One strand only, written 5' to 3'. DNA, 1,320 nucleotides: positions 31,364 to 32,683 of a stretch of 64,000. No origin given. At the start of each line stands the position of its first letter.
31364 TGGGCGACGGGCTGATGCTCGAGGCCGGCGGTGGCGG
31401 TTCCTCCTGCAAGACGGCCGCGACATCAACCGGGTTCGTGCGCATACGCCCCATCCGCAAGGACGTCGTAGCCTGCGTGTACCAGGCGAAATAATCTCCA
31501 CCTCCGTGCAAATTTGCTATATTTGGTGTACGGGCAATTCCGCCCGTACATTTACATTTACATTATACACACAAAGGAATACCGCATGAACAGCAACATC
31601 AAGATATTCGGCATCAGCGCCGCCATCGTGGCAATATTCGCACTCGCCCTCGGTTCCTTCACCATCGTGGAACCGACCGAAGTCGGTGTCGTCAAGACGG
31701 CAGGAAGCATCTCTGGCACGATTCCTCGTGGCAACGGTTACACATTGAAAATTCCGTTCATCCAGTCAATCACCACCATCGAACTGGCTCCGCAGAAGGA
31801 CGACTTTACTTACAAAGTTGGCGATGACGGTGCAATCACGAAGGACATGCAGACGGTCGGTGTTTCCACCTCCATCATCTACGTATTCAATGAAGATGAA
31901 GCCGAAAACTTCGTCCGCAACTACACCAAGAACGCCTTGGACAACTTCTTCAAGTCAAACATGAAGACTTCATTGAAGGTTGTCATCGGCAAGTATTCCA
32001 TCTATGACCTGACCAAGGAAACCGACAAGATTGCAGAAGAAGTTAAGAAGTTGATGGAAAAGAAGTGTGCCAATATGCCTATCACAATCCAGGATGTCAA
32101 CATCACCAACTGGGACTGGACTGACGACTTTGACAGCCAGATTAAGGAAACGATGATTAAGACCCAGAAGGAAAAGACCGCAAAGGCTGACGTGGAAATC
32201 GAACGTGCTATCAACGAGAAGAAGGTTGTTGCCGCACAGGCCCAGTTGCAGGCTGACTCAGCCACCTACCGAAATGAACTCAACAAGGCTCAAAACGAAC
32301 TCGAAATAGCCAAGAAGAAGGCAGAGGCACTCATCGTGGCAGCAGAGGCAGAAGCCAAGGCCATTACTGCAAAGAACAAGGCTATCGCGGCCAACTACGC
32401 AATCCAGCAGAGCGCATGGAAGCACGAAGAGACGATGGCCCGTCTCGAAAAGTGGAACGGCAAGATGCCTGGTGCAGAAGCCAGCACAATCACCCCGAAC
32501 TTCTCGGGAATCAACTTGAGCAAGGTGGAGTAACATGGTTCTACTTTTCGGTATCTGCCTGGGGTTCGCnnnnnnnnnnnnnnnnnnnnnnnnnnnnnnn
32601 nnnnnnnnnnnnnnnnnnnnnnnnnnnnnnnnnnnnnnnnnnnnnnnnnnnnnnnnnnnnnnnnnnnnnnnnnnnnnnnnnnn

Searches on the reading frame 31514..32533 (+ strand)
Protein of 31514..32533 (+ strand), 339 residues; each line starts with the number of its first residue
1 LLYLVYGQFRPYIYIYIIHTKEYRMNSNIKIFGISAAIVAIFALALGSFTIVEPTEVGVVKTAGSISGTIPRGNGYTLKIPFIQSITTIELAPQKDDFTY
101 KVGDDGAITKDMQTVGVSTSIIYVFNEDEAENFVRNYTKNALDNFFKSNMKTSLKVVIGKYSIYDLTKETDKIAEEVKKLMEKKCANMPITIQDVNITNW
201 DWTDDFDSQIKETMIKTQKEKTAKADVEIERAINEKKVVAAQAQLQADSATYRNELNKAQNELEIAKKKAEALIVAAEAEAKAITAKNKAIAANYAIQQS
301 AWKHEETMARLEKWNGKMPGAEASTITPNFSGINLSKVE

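Call 55: search_protein_families(library=phrogs, proteins=[window:31514-32533:+], max_evalue=0.00001)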
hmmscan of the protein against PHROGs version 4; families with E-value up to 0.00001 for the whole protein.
window:31514-32533:+ (339 aa): 1 family
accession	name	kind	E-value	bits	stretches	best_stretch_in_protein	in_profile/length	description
phrog_200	-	other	9.5e-39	134.6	1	24-247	75-312/379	lipoprotein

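Call 56: search_protein_families(library=pfam, proteins=[window:31514-32533:+], max_evalue=0.00001)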
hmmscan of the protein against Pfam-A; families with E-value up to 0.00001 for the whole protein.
window:31514-32533:+ (339 aa): 1 family
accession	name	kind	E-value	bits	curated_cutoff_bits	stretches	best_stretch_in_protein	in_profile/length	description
PF01145.31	Band_7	-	5.5e-26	92.1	23.6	1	51-231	2-171/176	SPFH domain / Band 7 family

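Call 107: find_encoding_contigs(protein=window:31586-32533:+, flank=10000, max_places=1)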
Protein window:31586-32533:+ (315 aa): no gene with exactly this product is on record in the collection.
